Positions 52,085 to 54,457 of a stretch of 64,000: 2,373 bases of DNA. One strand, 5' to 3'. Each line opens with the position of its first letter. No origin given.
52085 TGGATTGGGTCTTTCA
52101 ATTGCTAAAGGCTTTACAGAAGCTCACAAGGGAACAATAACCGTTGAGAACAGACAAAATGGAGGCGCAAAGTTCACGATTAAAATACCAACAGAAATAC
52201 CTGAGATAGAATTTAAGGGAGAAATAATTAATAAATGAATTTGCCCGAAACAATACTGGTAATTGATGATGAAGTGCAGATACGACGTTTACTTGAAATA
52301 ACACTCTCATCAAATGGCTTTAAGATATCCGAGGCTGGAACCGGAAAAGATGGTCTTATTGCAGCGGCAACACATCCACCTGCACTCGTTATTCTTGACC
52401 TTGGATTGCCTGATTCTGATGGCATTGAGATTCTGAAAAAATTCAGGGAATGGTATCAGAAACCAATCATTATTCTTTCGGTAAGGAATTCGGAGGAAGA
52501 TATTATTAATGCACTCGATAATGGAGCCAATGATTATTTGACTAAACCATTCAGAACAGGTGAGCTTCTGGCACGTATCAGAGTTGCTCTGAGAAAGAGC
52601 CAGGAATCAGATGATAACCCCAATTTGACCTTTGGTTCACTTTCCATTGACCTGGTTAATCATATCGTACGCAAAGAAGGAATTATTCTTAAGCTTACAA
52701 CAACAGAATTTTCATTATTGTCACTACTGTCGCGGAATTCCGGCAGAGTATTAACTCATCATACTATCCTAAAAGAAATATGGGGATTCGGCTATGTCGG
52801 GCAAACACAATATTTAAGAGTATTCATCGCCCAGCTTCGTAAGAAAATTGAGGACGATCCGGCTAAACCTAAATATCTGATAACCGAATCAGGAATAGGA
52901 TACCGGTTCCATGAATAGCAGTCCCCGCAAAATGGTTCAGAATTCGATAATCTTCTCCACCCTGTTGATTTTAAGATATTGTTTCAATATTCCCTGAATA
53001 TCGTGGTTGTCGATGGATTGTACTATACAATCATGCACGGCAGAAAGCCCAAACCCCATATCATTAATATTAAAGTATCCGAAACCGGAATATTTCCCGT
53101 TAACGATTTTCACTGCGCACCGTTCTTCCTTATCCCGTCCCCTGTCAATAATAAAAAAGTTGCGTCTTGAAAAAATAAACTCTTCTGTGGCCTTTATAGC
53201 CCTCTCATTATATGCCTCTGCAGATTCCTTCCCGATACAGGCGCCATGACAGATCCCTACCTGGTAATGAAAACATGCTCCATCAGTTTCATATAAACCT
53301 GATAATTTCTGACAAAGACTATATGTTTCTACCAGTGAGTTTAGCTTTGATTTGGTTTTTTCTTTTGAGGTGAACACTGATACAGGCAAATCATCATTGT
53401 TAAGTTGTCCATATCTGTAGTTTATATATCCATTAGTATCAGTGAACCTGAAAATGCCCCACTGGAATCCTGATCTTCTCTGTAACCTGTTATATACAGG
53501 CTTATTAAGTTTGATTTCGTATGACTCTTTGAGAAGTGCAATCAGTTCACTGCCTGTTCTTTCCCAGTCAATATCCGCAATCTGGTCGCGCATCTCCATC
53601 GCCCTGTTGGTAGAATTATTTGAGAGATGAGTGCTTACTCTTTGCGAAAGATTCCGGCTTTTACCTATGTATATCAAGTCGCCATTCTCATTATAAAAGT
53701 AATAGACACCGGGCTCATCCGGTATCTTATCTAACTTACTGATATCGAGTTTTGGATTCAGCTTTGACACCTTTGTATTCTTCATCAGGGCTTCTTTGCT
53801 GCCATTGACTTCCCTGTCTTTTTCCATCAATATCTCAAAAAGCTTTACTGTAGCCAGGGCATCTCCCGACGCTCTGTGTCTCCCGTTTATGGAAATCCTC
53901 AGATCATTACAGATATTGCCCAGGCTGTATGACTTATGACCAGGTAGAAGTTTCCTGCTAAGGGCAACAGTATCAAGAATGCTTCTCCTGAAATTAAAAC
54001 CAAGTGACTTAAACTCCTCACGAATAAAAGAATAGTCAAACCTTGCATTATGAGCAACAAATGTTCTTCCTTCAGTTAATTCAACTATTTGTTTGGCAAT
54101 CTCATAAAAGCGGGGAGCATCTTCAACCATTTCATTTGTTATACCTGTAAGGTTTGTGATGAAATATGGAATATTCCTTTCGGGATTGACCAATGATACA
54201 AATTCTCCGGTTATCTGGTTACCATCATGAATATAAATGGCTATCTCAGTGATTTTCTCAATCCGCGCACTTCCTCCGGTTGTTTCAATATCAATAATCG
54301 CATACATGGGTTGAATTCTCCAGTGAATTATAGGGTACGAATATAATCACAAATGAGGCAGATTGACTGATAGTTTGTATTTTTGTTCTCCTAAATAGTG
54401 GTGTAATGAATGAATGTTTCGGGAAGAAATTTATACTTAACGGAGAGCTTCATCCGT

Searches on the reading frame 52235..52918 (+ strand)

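Call 58: search_protein_families(library=pfam, proteins=[window:52235-52918:+], max_evalue=0.00001)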
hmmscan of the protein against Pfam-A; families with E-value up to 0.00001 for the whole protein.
window:52235-52918:+ (227 aa): 2 families
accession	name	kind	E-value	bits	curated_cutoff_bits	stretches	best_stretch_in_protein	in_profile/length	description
PF00072.30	Response_reg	-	9e-27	93.9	30.2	1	7-116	1-111/111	Response regulator receiver domain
PF00486.34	Trans_reg_C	-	3.4e-23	81.9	26.2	1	152-225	4-77/77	Transcriptional regulatory protein, C terminal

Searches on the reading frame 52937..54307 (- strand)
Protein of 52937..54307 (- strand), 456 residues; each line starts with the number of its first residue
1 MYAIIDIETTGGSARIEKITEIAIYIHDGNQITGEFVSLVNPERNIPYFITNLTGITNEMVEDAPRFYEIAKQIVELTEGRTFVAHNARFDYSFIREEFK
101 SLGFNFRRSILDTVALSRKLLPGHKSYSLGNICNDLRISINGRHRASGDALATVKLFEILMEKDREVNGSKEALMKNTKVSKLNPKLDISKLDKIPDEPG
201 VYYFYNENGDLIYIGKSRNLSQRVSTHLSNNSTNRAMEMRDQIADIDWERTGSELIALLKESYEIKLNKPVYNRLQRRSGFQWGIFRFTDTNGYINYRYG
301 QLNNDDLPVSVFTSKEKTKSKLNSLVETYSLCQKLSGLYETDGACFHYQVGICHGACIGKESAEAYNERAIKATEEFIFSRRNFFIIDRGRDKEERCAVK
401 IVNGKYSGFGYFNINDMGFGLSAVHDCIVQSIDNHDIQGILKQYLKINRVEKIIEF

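Call 58: search_protein_families(library=pfam, proteins=[window:52937-54307:-], max_evalue=0.00001)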
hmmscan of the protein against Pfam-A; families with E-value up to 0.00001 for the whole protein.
window:52937-54307:- (456 aa): 2 families
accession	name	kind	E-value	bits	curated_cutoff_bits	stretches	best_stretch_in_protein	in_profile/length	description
PF00929.31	RNase_T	-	5.9e-36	124.9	24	1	4-157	2-164/164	Exonuclease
PF01541.30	GIY-YIG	-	5e-09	36.8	22.6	1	199-272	2-77/78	GIY-YIG catalytic domain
